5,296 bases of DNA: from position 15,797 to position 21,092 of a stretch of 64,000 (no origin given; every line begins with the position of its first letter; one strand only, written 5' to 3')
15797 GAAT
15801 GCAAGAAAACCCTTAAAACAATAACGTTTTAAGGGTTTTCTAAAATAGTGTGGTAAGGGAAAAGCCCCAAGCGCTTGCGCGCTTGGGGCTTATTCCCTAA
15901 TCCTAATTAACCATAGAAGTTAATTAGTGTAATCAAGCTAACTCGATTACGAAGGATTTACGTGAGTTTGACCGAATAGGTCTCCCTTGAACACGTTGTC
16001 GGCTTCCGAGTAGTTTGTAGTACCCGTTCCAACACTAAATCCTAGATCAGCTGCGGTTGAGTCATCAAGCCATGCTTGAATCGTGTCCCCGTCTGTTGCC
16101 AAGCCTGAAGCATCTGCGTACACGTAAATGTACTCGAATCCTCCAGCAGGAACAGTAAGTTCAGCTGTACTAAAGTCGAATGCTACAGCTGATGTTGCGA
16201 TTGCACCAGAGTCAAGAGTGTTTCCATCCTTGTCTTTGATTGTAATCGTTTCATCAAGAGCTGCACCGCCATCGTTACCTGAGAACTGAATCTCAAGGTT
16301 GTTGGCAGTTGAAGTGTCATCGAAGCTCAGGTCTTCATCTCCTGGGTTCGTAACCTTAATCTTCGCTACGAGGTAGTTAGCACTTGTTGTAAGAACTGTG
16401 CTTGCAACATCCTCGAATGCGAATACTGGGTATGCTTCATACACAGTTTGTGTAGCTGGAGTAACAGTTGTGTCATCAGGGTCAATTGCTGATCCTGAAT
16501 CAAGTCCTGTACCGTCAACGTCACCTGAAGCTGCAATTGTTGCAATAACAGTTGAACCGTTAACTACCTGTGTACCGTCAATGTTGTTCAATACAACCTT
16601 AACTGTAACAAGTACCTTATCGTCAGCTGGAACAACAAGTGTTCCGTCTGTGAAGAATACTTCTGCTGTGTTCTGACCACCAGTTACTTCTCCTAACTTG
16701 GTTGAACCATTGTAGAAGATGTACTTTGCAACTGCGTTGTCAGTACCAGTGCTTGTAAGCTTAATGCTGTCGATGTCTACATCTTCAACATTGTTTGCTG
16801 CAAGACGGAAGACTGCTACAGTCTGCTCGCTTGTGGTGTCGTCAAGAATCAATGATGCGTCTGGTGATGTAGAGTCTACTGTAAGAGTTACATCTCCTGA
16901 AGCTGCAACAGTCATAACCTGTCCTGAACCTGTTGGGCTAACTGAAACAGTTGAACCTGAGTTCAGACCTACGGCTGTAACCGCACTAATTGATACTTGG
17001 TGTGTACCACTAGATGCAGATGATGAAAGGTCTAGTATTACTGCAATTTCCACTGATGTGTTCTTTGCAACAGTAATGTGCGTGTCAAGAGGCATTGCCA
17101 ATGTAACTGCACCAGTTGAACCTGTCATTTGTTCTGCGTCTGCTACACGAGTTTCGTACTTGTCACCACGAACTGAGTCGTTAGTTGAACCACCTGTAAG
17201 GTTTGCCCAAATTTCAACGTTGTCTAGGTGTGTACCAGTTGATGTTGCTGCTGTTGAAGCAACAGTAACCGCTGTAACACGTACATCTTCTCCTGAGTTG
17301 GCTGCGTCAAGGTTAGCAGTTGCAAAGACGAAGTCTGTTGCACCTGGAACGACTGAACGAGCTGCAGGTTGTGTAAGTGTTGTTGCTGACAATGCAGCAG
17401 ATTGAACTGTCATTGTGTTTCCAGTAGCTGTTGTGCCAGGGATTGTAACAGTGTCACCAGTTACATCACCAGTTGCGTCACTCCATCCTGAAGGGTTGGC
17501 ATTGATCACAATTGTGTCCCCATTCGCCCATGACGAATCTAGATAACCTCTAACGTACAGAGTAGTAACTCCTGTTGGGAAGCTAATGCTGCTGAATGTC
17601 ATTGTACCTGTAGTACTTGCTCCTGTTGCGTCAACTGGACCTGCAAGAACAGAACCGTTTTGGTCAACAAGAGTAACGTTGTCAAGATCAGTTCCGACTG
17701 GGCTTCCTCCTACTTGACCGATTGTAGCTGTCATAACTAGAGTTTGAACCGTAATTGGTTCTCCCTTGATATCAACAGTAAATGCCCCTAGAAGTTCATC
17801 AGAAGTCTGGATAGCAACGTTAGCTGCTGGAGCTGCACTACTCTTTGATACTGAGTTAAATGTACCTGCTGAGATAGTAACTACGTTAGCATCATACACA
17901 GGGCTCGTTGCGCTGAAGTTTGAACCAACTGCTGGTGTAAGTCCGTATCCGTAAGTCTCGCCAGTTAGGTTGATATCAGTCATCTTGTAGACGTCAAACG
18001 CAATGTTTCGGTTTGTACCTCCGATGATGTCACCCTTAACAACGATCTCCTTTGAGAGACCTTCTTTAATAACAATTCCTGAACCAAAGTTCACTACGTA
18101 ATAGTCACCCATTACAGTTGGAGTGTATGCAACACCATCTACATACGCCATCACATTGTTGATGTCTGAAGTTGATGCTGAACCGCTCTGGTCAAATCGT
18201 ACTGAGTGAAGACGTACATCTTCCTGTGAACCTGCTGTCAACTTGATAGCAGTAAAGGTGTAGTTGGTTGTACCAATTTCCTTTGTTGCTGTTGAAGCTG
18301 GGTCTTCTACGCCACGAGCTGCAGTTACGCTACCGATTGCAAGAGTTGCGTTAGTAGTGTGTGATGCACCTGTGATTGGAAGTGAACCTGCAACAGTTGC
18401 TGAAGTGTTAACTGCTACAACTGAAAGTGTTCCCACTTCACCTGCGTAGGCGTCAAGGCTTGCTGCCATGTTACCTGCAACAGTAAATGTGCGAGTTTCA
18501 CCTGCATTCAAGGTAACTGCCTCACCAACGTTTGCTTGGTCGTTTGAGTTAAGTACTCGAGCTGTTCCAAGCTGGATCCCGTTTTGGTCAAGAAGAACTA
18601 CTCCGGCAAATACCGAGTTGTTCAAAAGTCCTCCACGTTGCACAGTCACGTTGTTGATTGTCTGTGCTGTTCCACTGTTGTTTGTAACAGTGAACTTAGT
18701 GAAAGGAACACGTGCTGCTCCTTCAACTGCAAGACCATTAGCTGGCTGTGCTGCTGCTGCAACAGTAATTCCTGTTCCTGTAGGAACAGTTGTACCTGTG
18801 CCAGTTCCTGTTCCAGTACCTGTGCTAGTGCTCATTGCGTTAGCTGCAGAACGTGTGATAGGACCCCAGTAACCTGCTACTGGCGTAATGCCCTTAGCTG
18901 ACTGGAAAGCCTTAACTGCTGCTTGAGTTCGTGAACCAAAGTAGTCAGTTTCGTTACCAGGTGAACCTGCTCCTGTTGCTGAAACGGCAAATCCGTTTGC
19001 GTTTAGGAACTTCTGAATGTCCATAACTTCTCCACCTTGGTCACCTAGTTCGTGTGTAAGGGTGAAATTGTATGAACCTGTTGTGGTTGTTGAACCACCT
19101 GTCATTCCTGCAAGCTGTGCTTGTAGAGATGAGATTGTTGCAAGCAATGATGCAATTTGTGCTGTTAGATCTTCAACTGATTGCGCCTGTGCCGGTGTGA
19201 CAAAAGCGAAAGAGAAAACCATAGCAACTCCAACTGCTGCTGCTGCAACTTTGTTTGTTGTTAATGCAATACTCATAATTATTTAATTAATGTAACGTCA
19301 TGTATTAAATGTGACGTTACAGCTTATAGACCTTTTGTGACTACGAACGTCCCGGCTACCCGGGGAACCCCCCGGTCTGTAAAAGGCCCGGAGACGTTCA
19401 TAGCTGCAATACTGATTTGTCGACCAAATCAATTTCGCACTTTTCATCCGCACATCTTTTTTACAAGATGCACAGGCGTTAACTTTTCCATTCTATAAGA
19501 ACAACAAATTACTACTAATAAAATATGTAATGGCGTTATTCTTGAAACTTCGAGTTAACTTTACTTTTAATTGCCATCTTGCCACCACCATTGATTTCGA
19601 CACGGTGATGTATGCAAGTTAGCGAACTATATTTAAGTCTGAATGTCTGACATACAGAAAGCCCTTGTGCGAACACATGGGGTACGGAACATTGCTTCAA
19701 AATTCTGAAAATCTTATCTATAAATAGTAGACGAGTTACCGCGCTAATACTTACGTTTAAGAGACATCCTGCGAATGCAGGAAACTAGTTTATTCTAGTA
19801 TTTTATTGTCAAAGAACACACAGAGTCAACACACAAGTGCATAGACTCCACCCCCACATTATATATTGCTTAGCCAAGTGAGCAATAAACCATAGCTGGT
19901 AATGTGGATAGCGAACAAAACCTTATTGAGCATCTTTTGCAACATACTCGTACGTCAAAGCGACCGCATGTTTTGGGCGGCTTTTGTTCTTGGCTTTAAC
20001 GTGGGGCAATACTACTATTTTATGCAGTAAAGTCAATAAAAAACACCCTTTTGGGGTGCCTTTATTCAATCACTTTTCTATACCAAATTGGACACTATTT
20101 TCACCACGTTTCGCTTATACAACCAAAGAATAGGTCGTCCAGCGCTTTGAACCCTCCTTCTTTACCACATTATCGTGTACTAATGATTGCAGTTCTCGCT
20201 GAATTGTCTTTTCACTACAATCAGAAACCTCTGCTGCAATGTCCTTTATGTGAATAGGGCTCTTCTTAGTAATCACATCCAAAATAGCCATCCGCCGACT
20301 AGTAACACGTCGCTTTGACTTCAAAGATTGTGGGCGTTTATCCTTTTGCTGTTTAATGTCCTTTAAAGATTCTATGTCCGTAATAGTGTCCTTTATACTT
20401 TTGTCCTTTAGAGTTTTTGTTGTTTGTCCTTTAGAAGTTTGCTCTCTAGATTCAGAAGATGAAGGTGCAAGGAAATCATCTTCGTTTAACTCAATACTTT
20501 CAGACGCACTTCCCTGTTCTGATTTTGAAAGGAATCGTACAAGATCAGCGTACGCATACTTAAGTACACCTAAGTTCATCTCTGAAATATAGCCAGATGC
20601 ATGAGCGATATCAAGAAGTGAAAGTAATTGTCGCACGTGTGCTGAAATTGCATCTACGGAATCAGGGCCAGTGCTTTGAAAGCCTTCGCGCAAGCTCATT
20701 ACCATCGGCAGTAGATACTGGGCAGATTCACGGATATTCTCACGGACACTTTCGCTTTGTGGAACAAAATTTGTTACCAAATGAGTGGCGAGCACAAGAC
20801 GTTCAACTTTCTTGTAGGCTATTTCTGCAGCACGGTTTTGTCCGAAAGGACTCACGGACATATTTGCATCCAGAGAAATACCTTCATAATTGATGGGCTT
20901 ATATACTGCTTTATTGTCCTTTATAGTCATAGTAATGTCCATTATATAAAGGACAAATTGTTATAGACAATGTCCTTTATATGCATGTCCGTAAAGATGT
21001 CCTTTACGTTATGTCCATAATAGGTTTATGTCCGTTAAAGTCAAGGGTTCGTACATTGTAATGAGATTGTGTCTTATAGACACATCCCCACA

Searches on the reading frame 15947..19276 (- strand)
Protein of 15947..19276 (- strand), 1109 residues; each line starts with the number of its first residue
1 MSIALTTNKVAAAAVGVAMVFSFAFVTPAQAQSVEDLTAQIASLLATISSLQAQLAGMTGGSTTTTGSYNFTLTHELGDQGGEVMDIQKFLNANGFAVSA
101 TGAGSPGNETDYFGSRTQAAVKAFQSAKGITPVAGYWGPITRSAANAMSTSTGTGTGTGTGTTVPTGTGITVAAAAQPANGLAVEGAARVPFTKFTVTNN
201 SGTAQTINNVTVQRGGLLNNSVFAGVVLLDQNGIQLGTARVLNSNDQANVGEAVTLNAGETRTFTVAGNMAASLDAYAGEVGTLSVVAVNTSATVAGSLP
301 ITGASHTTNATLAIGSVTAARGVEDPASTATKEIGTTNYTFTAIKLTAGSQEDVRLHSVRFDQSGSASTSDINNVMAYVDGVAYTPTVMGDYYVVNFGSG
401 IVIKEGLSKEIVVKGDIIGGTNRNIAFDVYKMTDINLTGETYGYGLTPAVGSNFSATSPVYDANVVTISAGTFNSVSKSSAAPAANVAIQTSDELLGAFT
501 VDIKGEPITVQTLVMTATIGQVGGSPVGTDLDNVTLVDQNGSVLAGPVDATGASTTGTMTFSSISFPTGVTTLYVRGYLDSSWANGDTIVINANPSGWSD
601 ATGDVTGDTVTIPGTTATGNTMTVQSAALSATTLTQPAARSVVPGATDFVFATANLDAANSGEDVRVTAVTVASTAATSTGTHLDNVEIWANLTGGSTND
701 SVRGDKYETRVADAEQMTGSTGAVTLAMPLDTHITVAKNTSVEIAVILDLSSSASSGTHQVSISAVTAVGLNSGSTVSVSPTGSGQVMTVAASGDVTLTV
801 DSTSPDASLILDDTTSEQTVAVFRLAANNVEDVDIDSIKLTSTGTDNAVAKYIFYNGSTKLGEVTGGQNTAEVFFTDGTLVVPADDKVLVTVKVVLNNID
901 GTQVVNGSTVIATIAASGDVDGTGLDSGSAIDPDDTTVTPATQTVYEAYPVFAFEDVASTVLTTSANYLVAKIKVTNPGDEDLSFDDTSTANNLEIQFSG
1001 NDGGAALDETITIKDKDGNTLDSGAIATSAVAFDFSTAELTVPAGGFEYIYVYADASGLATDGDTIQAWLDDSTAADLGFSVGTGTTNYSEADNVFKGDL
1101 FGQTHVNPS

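Call 14: search_protein_families(library=pfam, proteins=[window:15947-19276:-], max_evalue=0.01)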
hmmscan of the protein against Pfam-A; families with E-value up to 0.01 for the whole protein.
window:15947-19276:- (1109 aa): 1 family
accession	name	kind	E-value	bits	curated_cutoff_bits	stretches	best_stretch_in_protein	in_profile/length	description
PF01471.23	PG_binding_1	-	5.5e-11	42.9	23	1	80-143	1-55/57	Putative peptidoglycan binding domain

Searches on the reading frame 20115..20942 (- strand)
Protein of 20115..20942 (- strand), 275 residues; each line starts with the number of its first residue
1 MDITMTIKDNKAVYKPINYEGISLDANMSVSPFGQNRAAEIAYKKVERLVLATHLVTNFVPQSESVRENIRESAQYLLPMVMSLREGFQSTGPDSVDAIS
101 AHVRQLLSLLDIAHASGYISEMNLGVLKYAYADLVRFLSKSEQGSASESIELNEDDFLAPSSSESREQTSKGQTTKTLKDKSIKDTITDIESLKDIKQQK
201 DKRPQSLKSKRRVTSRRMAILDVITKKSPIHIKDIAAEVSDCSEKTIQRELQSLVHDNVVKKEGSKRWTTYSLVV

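Call 14: search_protein_families(library=pfam, proteins=[window:20115-20942:-], max_evalue=0.01)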
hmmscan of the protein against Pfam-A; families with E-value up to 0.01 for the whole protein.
window:20115-20942:- (275 aa): 5 families
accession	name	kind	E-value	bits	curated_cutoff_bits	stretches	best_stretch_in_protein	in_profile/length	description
PF25212.1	HVO_A0114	-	8.4e-05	22.7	27.6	1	211-267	18-73/84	HVO_A0114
PF08100.18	Dimerisation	-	0.00042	20.5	25.6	1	217-272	27-82/93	O-methyltransferase dimerisation domain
PF25213.1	HVO_A0261_N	-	0.00089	19.5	35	1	215-266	11-60/86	HVO_A0261 N-terminal domain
PF24033.1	DUF7342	-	0.0024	18.3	31.6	1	232-272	20-59/150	Family of unknown function (DUF7342)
PF08220.18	HTH_DeoR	-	0.0026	17.9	21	1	216-262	1-46/57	DeoR-like helix-turn-helix domain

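Call 17: find_encoding_contigs(protein=window:20115-20942:-, flank=10000, max_places=10)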
Protein window:20115-20942:- (275 aa): no gene with exactly this product is on record in the collection.

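Call 64: search_protein_families(library=ncbifam, proteins=[window:20115-20939:-], max_evalue=0.1)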
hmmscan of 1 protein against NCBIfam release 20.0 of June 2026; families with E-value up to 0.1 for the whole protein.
window:20115-20939:- (274 aa): 7 families
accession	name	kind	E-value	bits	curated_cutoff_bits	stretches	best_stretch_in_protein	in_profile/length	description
NF033788.1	HTH_metalloreg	subfamily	0.00056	19.7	55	1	215-272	12-68/77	metalloregulator ArsR/SmtB family transcription factor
NF041397.1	TranRegGlpR_Halo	equivalog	0.0014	18.3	300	1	214-261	5-51/253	HTH-type transcriptional regulator GlpR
TIGR01884.1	cas_HTH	subfamily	0.0036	16.7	60.2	1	210-266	138-192/202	CRISPR-associated CARF protein Csa3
NF006682.0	PRK09229.1-3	equivalog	0.015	14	637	1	181-260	176-263/454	formimidoylglutamate deiminase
TIGR02022.1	hutF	equivalog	0.021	13.6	413.05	1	199-261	200-265/455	formimidoylglutamate deiminase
NF053606.1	Sta1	subfamily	0.031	14.4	80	1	215-264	21-69/100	Sta1 family transcriptional regulator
TIGR03975.1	rSAM_ocin_1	subfamily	0.054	12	281.85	1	190-263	527-598/606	RiPP maturation radical SAM C-methyltransferase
